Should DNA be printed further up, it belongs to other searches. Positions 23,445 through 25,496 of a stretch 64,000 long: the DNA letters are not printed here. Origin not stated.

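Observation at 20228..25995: Origin-proximal operon built on a VirB4-family ATPase plus a TadZ/ParA-like ATPase, with no other conjugation or T4SS genes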

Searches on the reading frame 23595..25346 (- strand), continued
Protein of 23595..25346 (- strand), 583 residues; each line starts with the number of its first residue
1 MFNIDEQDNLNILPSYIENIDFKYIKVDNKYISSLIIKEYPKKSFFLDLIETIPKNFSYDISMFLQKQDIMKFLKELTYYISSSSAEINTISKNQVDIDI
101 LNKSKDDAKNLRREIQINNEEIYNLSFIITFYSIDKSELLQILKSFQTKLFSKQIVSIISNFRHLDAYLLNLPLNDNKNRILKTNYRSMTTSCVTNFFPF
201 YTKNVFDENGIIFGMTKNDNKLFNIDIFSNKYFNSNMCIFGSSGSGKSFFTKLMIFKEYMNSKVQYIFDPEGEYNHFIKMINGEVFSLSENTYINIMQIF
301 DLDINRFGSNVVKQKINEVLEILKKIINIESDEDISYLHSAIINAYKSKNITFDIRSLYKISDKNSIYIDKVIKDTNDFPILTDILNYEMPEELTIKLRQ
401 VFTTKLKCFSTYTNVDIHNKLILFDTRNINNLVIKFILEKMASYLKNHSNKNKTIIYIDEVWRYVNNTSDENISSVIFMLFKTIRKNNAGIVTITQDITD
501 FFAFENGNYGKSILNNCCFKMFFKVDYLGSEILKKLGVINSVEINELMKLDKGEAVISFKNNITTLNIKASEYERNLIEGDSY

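Call 32: search_protein_representatives(protein=window:23595-25346:-)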
Query: 583 residues. Proteins with E-value up to 0.001 (for the whole library): 3546; up to 1e-10: 1526; up to 1e-30: 191. The best 150 are listed.
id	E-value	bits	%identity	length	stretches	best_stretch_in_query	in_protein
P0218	8.7e-144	496.5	47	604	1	7-581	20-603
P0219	7.3e-129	447.3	44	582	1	12-581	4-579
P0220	6.6e-122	424.3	39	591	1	11-580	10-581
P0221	6.6e-121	421.0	47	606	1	12-583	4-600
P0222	4.2e-111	388.7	41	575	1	13-580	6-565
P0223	1.4e-110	386.9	40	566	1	13-580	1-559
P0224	2.2e-110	386.3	42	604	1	12-580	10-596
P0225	4.9e-110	385.1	39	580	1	12-581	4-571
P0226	2.6e-108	379.4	40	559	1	14-581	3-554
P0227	4.2e-105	368.8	40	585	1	5-579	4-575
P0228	1.8e-103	363.4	42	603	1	12-579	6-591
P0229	3.8e-99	349.2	49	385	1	27-391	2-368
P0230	1.7e-98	347.1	39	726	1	3-580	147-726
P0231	1.3e-97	344.2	43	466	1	11-463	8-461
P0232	2.2e-96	340.1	44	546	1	12-580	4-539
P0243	5.4e-80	286.0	35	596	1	15-579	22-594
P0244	8.2e-80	285.4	31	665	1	12-581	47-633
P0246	5.1e-75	269.6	32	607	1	11-579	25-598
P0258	6.0e-65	236.3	32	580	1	14-582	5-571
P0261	8.0e-59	216.1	30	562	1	12-580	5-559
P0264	7.5e-56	206.3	30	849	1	12-578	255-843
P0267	4.0e-53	197.3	32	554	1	10-579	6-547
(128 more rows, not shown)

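Call 40: search_dna_similar(query=window:23595-25346:-, collection=plasmids, mode=protein, max_rows=12)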
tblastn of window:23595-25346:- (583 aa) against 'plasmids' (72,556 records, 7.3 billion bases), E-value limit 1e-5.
Records with a match: 643; places in all: 651; records where one place covers at least 80% of the query: 281.
Best place of each record, by identity: <60% 643.
By first word of the organism name: Bacillus 101; Enterococcus 96; Lactiplantibacillus 91; Lactococcus 51; Clostridium 37; Lacticaseibacillus 33; Spiroplasma 29; Latilactobacillus 28; Levilactobacillus 12; Pediococcus 11; and 60 more.
By predicted mobility (MOB-suite, as given by PLSDB): conjugative 409; non-mobilizable 181; mobilizable 53.
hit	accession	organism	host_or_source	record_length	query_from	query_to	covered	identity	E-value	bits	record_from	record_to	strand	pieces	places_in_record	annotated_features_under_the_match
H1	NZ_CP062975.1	Pontibacillus sp. ALD_SL1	mangrove mud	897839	12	574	97%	27.4%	9e-31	135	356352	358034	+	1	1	VirB4-like conjugal transfer ATPase, CD1110 family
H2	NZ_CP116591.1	Aerococcus urinaeequi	Bos taurus,whole organism,fecal sample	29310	24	583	96%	26.6%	1e-15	88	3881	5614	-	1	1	DUF87 domain-containing protein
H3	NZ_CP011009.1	Peribacillus simplex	cell culture,sugar beet rhizosphere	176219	6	577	98%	25.8%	1e-21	107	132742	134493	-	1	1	DUF87 domain-containing protein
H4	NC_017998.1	Thermoanaerobacterium saccharolyticum JW/SL-YS485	-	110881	24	582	96%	26.4%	1e-11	76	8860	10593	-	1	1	DUF87 domain-containing protein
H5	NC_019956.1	Thermoanaerobacterium thermosaccharolyticum M0795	-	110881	24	582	96%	26.4%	1e-11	76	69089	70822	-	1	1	DUF87 domain-containing protein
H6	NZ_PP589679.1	Lactococcus sp.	Bacterial culture,Dairy environment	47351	13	583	98%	25.7%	5e-19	99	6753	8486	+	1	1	DUF87 domain-containing protein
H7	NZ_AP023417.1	Vescimonas fastidiosa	Homo sapiens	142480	14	578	97%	25.9%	2e-39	162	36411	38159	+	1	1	PrgI family protein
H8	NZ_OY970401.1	Peribacillus frigoritolerans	-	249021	6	577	98%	25.5%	3e-20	103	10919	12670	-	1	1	DUF87 domain-containing protein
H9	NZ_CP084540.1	Peribacillus frigoritolerans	snow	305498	6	577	98%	25.5%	3e-20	103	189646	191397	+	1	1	DUF87 domain-containing protein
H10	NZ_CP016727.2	Lactococcus lactis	Single cell,Fermented Meat Product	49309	25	583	96%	25.7%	1e-18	98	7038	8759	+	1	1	DUF87 domain-containing protein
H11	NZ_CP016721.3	Lactococcus lactis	Single cell,Fermented Meat Product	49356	25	583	96%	25.7%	1e-18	98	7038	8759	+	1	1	DUF87 domain-containing protein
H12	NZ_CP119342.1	Staphylococcus aureus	Homo sapiens,cell culture,pus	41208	4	583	99%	24.8%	3e-13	81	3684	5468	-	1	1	DUF87 domain-containing protein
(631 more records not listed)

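Call 41: search_dna_similar(query=window:23595-25346:-, collection=phages, mode=protein, max_rows=8)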
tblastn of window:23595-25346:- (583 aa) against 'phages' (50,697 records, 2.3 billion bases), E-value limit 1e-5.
Records with a match: 26; places in all: 26; records where one place covers at least 80% of the query: 9.
Best place of each record, by identity: <60% 26.
By first word of the organism name: Bacteriophage 24; Bacillus 2.
By host as written in the record: - 24; Bacillus megaterium str. ATCC 43725 2.
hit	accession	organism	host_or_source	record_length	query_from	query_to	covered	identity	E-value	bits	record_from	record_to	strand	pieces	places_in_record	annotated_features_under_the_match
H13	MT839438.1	Bacteriophage sp.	human fecal samples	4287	14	581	97%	26.1%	1e-42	170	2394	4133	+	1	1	record has no annotation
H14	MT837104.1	Bacteriophage sp.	human fecal samples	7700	12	581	98%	24.9%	2e-37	154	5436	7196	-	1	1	record has no annotation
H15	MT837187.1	Bacteriophage sp.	human fecal samples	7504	12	581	98%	24.8%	2e-43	172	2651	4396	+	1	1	record has no annotation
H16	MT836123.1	Bacteriophage sp.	human fecal samples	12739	14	581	97%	24.2%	6e-33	140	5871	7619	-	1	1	record has no annotation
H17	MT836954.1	Bacteriophage sp.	human fecal samples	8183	14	581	97%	23.5%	1e-33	143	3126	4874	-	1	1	record has no annotation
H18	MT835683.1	Bacteriophage sp.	human fecal samples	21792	10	574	97%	21.3%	8e-22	106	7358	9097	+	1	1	record has no annotation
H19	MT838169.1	Bacteriophage sp.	human fecal samples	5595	18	484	80%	25.5%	3e-24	114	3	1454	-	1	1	record has no annotation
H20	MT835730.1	Bacteriophage sp.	human fecal samples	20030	71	503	74%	26.4%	2e-10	70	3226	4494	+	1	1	record has no annotation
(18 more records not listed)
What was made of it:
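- All plasmid and phage hits are 27% identity or less (calls 40, 41).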

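Call 64: find_encoding_contigs(protein=P0230, flank=10000, max_places=2)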
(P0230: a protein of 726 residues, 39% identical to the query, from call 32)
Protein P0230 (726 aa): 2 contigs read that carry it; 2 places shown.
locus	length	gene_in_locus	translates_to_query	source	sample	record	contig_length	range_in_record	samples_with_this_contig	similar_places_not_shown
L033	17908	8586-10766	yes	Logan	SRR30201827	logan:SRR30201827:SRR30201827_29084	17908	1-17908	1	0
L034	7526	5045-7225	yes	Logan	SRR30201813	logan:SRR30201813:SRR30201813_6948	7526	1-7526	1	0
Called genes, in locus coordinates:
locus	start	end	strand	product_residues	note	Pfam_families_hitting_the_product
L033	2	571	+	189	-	?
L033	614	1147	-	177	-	PF03729:DUF308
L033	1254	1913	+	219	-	PF02535:Zip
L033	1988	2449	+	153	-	PF01451:LMWPc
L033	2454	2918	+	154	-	PF02502:LacAB_rpiB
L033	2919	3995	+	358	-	PF00953:Glycos_transf_4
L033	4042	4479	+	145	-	PF09424:YqeY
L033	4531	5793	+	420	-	PF05193:Peptidase_M16_C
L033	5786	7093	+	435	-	PF00675:Peptidase_M16, PF05193:Peptidase_M16_C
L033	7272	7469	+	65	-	-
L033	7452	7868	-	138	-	-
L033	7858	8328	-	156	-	-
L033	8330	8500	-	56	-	-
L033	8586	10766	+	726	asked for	PF01935:DUF87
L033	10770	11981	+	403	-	PF01656:CbiA (weak)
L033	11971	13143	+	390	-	PF00437:T2SSE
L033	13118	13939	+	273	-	-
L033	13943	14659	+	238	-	-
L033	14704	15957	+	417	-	PF09587:PGA_cap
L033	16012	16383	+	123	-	PF06133:Com_YlbF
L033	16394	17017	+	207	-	-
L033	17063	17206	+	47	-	-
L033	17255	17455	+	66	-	-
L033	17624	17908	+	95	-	?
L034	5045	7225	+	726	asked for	PF01935:DUF87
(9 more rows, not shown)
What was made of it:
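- Checked: An orthologous locus has the two halves fused (P0230, 726 aa, call 64).
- A fused orthologue joins the two VirB4 halves (call 64).
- Tried and rejected: The split recurs in many lineages alongside a fused form (call 64).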

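Call 65: find_encoding_contigs(protein=P0264, flank=10000, max_places=2)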
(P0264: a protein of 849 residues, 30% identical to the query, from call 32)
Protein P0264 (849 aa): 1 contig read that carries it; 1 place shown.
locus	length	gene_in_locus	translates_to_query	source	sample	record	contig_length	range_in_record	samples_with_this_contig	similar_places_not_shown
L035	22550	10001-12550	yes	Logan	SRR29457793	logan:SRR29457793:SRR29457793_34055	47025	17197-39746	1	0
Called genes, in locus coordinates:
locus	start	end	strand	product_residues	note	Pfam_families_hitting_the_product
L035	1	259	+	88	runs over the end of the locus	-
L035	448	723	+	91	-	-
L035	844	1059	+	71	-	-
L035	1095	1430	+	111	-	-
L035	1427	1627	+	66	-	-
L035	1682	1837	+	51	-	-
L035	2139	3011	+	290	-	PF01555:N6_N4_Mtase (faint)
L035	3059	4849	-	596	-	PF04607:RelA_SpoT, PF13154:DUF3991 (weak)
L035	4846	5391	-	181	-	PF13328:HD_4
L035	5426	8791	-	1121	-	PF03432:Relaxase, PF13154:DUF3991 (faint), PF01807:Zn_ribbon_DnaG (faint)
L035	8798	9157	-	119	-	PF19514:MobC_2 (weak), PF21983:NikA-like, PF05713:MobC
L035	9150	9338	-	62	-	-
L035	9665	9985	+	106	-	-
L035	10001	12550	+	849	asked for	PF26593:TraC-like (weak), PF19044:P-loop_TraG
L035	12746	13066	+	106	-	PF12910:PHD_like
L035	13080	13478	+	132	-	PF18895:T4SS_pilin (weak)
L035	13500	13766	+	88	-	-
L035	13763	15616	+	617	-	PF10412:TrwB_AAD_bind (faint), PF12696:TraG-D_C (weak)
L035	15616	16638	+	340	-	PF01551:Peptidase_M23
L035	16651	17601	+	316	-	-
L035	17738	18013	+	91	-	PF12844:HTH_19 (weak), PF13560:HTH_31 (weak), PF01381:HTH_3 (weak)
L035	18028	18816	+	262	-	PF00142:Fer4_NifH, PF01656:CbiA, PF06564:CBP_BcsQ, PF09140:MipZ, PF10609:ParA, PF13614:AAA_31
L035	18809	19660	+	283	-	-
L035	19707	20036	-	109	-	PF13560:HTH_31 (weak), PF12844:HTH_19, PF13443:HTH_26 (weak), PF01381:HTH_3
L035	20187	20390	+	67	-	-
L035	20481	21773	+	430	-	PF00072:Response_reg (weak), PF01656:CbiA (faint)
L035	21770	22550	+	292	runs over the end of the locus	PF16976:RcpC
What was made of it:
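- The closest canonical relatives are ICE or plasmid VirB4 proteins (calls 40, 65).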

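Call 66: find_encoding_contigs(protein=P0261, flank=10000, max_places=2)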
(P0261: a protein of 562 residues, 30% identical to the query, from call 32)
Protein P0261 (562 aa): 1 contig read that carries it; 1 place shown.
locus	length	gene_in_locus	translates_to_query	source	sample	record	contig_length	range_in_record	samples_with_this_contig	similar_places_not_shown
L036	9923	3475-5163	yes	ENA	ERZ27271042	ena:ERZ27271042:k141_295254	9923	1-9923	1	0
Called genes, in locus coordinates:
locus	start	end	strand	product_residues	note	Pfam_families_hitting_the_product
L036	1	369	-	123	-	?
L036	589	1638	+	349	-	PF00764:Arginosuc_synth, PF01171:ATP_bind_3 (weak), PF02540:NAD_synthase, PF02568:ThiI (faint), PF03054:tRNA_Me_trans, PF06508:QueC, PF20259:tRNA_Me_trans_M, PF20258:tRNA_Me_trans_C, +1 more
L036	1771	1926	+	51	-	PF09388:SpoOE-like (weak)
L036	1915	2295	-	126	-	-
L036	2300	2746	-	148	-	-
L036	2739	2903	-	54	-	-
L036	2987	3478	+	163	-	-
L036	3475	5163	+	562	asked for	PF01935:DUF87, PF12846:AAA_10, PF19044:P-loop_TraG (weak)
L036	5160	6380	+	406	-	PF01935:DUF87 (weak), PF01656:CbiA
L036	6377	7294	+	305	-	PF00437:T2SSE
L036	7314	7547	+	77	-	-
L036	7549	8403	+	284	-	PF00482:T2SSF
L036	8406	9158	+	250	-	-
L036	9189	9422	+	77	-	-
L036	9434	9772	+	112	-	PF06133:Com_YlbF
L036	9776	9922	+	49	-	?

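Call 71: search_protein_families(library=phrogs, proteins=[window:23595-25346:-], max_evalue=0.01)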
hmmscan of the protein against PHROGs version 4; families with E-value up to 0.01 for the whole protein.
window:23595-25346:- (583 aa): 1 family
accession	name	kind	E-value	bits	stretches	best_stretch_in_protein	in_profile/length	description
phrog_2666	-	head and packaging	3.5e-16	60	1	23-275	133-362/555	terminase large subunit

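Call 75: search_protein_families(library=ncbifam, proteins=[L006:11010-12296:+, L006:12293-13201:+, L036:7549-8403:+, L006:9793-11034:+, L036:1762-1926:+], max_evalue=0.01)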
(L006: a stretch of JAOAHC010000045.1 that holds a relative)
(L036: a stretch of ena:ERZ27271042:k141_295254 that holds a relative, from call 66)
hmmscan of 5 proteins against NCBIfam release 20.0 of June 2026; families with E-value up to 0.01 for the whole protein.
L006:11010-12296:+ (428 aa): 21 families
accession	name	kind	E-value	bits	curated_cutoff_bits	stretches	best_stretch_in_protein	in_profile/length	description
TIGR02788.1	VirB11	equivalog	2.8e-39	135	249.95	1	209-377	130-299/308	P-type DNA transfer ATPase VirB11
TIGR03819.1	heli_sec_ATPase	hypoth_equivalog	7.3e-29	101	373.15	1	63-341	20-298/340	TadA family conjugal transfer-associated ATPase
NF058587.1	archaellum_moto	equivalog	3.2e-26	92.2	550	1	13-340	65-393/527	archaellum flagellar ATPase motor FlaI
TIGR02782.1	TrbB_P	equivalog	9.5e-26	90.8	304.55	1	92-374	10-280/303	P-type conjugative transfer ATPase TrbB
NF010425.0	PRK13851.1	equivalog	9.4e-23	80.6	461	1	204-376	143-316/344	type IV secretion system protein VirB11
NF010469.0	PRK13894.1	subfamily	4.8e-19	68.9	508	1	174-360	102-284/320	conjugal transfer ATPase TrbB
NF010407.0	PRK13833.1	subfamily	6.8e-18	65.2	499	1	151-354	75-272/323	conjugal transfer protein TrbB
NF010475.0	PRK13900.1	equivalog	2.8e-17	62.8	389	1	203-375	140-312/333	type IV secretion system ATPase VirB11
NF041000.1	ATPase_ComGA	equivalog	2.9e-17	62.6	300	1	163-349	76-251/267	competence type IV pilus ATPase ComGA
TIGR01420.1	pilT_fam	subfamily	4.7e-15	55.7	319.1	1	212-341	110-240/343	PilT/PilU family type 4a pilus ATPase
NF053672.1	bindosome_BasE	exception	4.9e-14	51.9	1000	1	215-355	261-402/512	bindosome assembly system ATPase subunit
NF007755.0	PRK10436.1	equivalog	1.1e-10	40.7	617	1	187-341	186-333/465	type II secretion system protein GspE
TIGR02525.1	plasmid_TraJ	equivalog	4.6e-10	39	368.3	1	184-350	119-279/372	plasmid transfer ATPase TraJ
TIGR02533.1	type_II_gspE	equivalog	9.5e-10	37.7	630.25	1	194-340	218-356/486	type II secretion system ATPase GspE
NF053534.1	T4PilAsmATPsTfpB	equivalog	1.9e-07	29.9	850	1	209-341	321-450/584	type IV pilus assembly ATPase TfpB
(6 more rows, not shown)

L006:12293-13201:+ (302 aa): 4 families
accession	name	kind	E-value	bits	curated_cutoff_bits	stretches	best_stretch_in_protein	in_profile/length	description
TIGR00493.1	clpP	equivalog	8.9e-05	22.3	308.6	1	146-227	40-124/192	ATP-dependent Clp endopeptidase proteolytic subunit ClpP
NF001368.0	PRK00277.1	subfamily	0.0001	22.2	249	1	154-228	53-130/203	ATP-dependent Clp protease proteolytic subunit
NF009203.0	PRK12551.1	equivalog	0.00026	20.7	359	1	141-227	33-122/196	ATP-dependent Clp protease proteolytic subunit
NF009205.0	PRK12553.1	subfamily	0.00084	19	228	1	152-227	59-134/211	ATP-dependent Clp protease proteolytic subunit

L036:7549-8403:+ (284 aa): 0 families

L006:9793-11034:+ (413 aa): 6 families
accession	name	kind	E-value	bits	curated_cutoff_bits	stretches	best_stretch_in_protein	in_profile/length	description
TIGR01969.1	minD_arch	subfamily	1.7e-07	30.6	201.75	1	155-334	8-174/251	cell division ATPase MinD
NF041136.1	MrpORP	equivalog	0.00026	20.4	450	1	146-232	4-91/365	iron-sulfur cluster carrier protein MrpORP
TIGR04520.1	ECF_ATPase_1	equivalog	0.00036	20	315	1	121-173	5-53/269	energy-coupling factor transporter ATPase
TIGR03018.1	pepcterm_TyrKin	hypoth_equivalog_domain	0.0032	16.8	230.65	0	156-216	44-100/207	XrtA-associated tyrosine autokinase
TIGR04521.1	ECF_ATPase_2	equivalog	0.0082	15.2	330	0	121-165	5-48/279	energy-coupling factor transporter ATPase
TIGR03420.1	DnaA_homol_Hda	equivalog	0.0088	15.6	194.8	0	123-224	14-114/226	DnaA regulatory inactivator Hda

L036:1762-1926:+ (54 aa): 0 families

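Call 77: search_protein_families(library=ncbifam, proteins=[L013:11337-13784:+], max_evalue=1e-10)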
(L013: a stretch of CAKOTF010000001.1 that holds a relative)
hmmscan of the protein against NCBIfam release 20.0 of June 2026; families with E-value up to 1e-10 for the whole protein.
L013:11337-13784:+ (815 aa): 10 families
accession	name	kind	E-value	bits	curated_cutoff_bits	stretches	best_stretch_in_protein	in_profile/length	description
NF004043.1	PRK05560.1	equivalog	0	1233.6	902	1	9-805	2-797/798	DNA gyrase subunit A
TIGR01063.1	gyrA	equivalog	0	1183.7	877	1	10-806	2-798/800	DNA topoisomerase (ATP-hydrolyzing) subunit A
NF038098.1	GyrA_w_intein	exception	3.9e-294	979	1850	2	124-804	538-1224/1232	intein-containing DNA gyrase subunit A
NF004044.1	PRK05561.1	subfamily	1.1e-258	860.8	654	1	14-700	2-682/738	DNA topoisomerase (ATP-hydrolyzing)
NF010586.0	PRK13979.1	equivalog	3e-232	773.4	1475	2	5-658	9-670/957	DNA topoisomerase IV subunit A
TIGR01061.1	parC_Gpos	equivalog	5.5e-223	742.5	813.25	1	10-699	2-690/737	DNA topoisomerase IV subunit A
TIGR01062.1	parC_Gneg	equivalog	4.8e-180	600.2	628.9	1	13-692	5-671/735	DNA topoisomerase IV subunit A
NF007209.0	PRK09631.1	equivalog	8.8e-73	246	644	1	13-491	3-460/635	DNA topoisomerase IV subunit A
NF009397.0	PRK12758.1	equivalog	4.4e-68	230.1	780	1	11-564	20-531/870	DNA gyrase/topoisomerase IV subunit A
NF007208.0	PRK09630.1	equivalog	2e-51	175.4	598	1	12-449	2-399/479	DNA topoisomerase IV subunit A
